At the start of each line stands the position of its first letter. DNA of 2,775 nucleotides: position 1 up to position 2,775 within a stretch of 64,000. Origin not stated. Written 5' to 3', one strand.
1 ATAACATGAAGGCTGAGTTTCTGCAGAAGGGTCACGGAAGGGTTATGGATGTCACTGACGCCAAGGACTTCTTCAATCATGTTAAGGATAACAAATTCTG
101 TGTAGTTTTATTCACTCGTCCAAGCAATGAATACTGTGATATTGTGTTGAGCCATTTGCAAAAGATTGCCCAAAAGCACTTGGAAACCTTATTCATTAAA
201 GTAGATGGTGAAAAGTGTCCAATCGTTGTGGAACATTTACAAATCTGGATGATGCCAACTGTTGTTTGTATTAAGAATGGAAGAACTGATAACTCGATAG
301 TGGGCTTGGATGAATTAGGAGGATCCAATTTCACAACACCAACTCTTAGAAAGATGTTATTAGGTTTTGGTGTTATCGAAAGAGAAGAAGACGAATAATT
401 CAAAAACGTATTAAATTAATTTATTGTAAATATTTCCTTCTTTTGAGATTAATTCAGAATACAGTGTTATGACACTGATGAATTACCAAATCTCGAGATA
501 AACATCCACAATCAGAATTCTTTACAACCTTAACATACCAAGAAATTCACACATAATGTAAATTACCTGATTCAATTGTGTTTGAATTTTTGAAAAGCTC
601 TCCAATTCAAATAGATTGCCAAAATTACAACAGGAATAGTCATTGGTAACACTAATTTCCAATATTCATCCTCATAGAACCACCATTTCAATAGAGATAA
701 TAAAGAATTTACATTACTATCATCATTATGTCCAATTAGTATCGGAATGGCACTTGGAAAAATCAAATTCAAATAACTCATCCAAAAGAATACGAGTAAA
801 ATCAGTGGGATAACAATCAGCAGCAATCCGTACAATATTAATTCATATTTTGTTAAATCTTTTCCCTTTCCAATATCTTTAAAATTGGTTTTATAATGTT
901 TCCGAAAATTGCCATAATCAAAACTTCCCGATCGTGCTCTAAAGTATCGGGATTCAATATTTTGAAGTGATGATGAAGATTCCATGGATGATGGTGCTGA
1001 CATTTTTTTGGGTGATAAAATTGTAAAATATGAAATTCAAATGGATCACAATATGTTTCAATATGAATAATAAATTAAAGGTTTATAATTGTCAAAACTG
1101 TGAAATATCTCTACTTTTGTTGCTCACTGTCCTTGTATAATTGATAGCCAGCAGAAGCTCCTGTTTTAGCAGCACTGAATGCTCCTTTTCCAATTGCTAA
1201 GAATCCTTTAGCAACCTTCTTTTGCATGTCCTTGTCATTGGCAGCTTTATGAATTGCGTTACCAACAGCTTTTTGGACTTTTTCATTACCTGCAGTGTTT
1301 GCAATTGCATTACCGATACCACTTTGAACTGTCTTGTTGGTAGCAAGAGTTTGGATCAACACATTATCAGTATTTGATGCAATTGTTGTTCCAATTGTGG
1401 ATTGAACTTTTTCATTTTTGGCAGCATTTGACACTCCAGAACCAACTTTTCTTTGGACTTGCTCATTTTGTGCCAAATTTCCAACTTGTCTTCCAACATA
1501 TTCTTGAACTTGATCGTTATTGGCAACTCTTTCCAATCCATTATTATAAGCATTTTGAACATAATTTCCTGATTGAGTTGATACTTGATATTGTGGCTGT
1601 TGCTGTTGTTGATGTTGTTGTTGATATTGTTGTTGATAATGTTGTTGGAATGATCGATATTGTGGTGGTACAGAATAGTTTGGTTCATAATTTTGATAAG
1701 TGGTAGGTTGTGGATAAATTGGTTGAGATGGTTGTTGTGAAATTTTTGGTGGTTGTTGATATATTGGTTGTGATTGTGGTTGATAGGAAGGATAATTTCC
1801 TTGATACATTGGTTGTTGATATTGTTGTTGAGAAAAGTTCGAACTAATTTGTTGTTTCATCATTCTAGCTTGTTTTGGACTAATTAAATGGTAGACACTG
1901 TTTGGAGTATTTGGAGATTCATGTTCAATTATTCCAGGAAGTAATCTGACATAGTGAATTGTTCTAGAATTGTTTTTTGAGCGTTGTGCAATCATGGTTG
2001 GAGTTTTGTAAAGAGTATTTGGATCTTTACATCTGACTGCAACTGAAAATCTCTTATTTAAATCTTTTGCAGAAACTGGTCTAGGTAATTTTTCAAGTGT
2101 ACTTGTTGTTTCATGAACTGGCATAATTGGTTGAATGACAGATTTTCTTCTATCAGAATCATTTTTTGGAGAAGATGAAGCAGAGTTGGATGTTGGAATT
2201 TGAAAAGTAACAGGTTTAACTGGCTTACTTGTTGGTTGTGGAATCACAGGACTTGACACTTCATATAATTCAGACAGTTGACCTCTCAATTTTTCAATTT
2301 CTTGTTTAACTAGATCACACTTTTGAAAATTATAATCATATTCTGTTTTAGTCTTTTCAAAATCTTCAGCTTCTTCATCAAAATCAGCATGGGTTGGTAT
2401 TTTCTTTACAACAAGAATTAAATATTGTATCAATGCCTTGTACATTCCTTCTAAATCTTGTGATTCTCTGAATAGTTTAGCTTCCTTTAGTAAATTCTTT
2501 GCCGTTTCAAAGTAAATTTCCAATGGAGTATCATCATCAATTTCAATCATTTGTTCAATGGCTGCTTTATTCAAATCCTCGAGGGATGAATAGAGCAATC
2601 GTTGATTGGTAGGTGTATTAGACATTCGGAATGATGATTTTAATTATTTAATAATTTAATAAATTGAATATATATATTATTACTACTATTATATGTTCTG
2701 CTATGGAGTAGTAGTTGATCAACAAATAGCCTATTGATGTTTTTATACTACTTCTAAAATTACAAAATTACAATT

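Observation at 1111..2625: USP8/AMSH-type dimerisation domain protein lacking any deubiquitinase domain, with a prion-like Q/Y/P region and 17-aa tandem repeats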

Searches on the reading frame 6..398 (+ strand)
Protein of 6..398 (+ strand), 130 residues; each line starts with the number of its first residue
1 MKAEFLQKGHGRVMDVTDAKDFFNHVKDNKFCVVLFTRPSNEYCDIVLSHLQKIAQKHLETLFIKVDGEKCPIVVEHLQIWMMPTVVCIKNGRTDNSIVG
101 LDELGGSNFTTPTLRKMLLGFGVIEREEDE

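Call 60: search_protein_families(library=pfam, proteins=[window:6-398:+], max_evalue=0.001)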
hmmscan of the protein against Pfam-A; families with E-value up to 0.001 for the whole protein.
window:6-398:+ (130 aa): 2 families
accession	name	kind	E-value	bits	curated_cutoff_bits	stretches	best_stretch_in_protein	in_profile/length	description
PF00085.26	Thioredoxin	-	5.6e-09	36.4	23.5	1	16-102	4-92/103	Thioredoxin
PF13728.12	TraF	-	9.6e-05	22.7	23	1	29-100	129-210/224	F plasmid transfer operon protein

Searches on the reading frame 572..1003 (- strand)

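Call 60: search_protein_families(library=pfam, proteins=[window:572-1003:-], max_evalue=0.001)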
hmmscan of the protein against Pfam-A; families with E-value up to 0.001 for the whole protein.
window:572-1003:- (143 aa): 1 family
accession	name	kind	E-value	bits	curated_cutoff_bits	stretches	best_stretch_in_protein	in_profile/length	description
PF15159.11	PIG-Y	-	4.7e-05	24.6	25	1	60-142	2-69/69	Phosphatidylinositol N-acetylglucosaminyltransferase subunit Y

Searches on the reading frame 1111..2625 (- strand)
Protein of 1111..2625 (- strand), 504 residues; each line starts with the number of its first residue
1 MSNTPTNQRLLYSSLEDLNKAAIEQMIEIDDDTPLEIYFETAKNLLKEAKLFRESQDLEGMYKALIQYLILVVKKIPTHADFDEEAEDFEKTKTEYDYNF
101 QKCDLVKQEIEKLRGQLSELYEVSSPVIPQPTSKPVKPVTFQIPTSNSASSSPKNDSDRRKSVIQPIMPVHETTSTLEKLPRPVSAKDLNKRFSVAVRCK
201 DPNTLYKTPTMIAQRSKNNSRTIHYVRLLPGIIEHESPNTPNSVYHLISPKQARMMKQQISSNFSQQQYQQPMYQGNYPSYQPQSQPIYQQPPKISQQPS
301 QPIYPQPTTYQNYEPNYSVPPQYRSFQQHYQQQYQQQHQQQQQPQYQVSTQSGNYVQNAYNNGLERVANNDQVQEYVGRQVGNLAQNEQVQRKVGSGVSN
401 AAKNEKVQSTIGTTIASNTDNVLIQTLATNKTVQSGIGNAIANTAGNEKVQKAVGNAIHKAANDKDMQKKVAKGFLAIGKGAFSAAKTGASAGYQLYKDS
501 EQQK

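Call 4: search_protein_families(library=pfam, proteins=[window:1111-2625:-], max_evalue=10)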
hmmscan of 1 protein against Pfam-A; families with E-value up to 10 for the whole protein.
window:1111-2625:- (504 aa): 3 families
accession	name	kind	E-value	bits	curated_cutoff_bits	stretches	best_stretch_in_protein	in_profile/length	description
PF08969.16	USP8_dimer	-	1.2e-09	38.8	24.6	1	12-122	9-112/114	USP8 dimerisation domain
PF09485.15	CRISPR_Cse2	-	0.023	15.6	24.6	1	187-233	73-119/137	CRISPR-associated protein Cse2 (CRISPR_cse2)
PF10011.15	DUF2254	-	0.081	12.2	28.8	1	328-409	177-258/368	Predicted membrane protein (DUF2254)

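Call 5: search_solved_structures(query=window:1111-2625:-, max_evalue=10, show_alignments=3)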
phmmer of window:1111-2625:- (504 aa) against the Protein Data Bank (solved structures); distinct sequences matched with E-value up to 10: 6.
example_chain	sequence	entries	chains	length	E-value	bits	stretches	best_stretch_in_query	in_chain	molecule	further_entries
2xze_A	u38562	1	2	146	0.00011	24.6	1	24-112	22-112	STAM-BINDING PROTEIN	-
9le4_A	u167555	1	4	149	0.00011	24.6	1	24-112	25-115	STAM-binding protein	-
8udk_A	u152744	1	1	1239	4.9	9.3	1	318-361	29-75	DNA polymerase subunit gamma-1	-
8g5m_A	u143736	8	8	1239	4.9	9.3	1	318-361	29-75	DNA polymerase subunit gamma-1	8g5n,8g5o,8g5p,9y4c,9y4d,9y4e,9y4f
8d3r_A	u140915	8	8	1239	4.9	9.3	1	318-361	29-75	DNA polymerase subunit gamma-1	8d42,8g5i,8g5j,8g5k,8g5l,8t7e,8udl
8d33_A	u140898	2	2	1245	4.9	9.3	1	318-361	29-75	DNA polymerase subunit gamma-1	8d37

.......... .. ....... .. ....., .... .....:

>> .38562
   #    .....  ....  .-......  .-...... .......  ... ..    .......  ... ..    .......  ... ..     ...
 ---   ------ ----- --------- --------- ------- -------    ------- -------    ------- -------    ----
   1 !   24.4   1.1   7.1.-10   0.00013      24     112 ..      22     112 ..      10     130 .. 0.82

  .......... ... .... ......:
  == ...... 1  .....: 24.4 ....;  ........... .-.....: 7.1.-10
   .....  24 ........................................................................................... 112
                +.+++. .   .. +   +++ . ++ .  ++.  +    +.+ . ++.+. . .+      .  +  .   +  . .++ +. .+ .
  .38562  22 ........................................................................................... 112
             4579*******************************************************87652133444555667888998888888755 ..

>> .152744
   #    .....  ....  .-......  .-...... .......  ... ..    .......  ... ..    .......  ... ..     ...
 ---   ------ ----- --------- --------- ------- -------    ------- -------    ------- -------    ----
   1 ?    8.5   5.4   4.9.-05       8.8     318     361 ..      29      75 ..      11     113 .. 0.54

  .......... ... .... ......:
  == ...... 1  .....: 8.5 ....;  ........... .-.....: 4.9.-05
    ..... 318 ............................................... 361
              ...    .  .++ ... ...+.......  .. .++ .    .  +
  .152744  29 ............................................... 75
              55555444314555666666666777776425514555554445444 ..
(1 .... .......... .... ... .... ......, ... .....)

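Call 7: find_homologous_proteins(query=window:1111-2625:-, max_evalue=0.001)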
Query window:1111-2625:- (504 aa): 6 proteins with E <= 0.001 among 6690 candidates.
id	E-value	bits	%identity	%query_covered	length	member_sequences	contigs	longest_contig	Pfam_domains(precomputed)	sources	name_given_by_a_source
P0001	0.0e+0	1100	100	100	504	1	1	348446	PF08969.17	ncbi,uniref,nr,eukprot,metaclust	ncbi:hypothetical protein NAEGRDRAFT_58932 [Naegleria gruberi]|uniref:USP8 dimerisation domain-conta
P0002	1.4e-143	497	52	97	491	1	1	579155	PF08969.17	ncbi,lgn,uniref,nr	ncbi:hypothetical protein FDP41_006544 [Naegleria fowleri]|uniref:USP8 dimerisation domain-containin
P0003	2.2e-141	490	54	100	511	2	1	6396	PF08969.17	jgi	-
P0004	1.0e-140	488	51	97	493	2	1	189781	PF08969.17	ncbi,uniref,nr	ncbi:hypothetical protein C9374_011891 [Naegleria lovaniensis]|uniref:USP8 dimerisation domain-conta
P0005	3.2e-47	180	44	39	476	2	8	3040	PF08969.17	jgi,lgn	jgi:hypothetical protein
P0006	9.7e-39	152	46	39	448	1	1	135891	-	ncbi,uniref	ncbi:hypothetical protein AKO1_007479 [Acrasis kona]|uniref:Uncharacterized protein n=1 Tax=Acrasis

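Call 20: predict_structure(alignment_id=A1)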
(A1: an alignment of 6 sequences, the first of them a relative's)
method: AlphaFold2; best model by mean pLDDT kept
length: 504 residues; sequences in the alignment: 6
mean_pLDDT: 44.6   pTM: 0.25
mean pLDDT of the five models: 44.6, 42.5, 41.5, 39.6, 39.2
residues with pLDDT >= 90: 0; 70-90: 20; 50-70: 190; < 50: 294
segments of 3 or more residues with pLDDT < 50: 1-9, 27-29, 48-52, 79-82, 124-365, 477-504
pLDDT, mean of each block of 10 residues (from residue 1): 39 60 54 53 51 56 65 55 57 63 64 67 43 33 27 31 26 27 32 29 29 37 32 30 28 35 30 29 30 30 29 29 28 25 29 39 52 61 64 63 70 67 73 69 63 61 62 47 29 32 44
secondary structure, 60 per line:
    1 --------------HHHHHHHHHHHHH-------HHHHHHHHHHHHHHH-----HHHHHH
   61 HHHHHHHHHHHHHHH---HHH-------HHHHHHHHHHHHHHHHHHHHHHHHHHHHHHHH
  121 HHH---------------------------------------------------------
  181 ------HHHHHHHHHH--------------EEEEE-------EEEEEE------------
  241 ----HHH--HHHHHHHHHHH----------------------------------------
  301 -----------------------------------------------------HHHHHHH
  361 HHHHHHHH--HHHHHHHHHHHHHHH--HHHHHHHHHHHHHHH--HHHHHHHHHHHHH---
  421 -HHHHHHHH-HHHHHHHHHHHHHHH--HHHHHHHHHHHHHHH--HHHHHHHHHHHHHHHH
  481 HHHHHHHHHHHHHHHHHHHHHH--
elements in order: H15-27 H35-49 H55-75 H89-123 H187-196 E211-215 E223-228 H250-260 H354-368 H371-385 H388-402 H405-417 H422-429 H431-445 H448-462 H465-502

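Call 25: search_protein_families(library=pfam, alignment_id=A3, max_evalue=0.01)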
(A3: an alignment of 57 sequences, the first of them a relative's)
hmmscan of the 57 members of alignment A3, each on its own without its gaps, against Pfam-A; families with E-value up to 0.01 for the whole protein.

A. member 1, P0001 (504 aa): 1 family
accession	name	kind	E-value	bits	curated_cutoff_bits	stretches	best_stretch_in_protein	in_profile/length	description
PF08969.16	USP8_dimer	-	1.2e-09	38.8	24.6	1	12-122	9-112/114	USP8 dimerisation domain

B. families by the number of members that match (of 57 scanned): 24 families
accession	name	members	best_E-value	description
PF08969.16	USP8_dimer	16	5.9e-10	USP8 dimerisation domain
PF03114.23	BAR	8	1.5e-26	BAR domain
PF09325.15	Vps5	3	0.0026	Vps5 C terminal like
PF06456.18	Arfaptin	2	4.2e-05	Arfaptin-like domain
PF17096.10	AIM3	2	6.1e-05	Altered inheritance of mitochondria protein 3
PF08507.15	COPI_assoc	2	6.8e-05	COPI associated protein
PF12763.14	EH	1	1e-22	EH domain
PF14580.12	LRR_9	1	2.7e-13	Leucine-rich repeat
PF12799.13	LRR_4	1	4.3e-13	Leucine Rich repeats (2 copies)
PF13499.12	EF-hand_7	1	9.4e-06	EF-hand domain pair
PF24768.1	ARM_ARMC5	1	4.6e-05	ARMC5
PF00036.39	EF-hand_1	1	0.00012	EF hand domain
PF13855.12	LRR_8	1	0.00014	Leucine rich repeat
PF19432.4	RME-8_N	1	0.00032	DNAJ protein RME-8 N-terminal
PF02893.26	GRAM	1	0.00068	GRAM domain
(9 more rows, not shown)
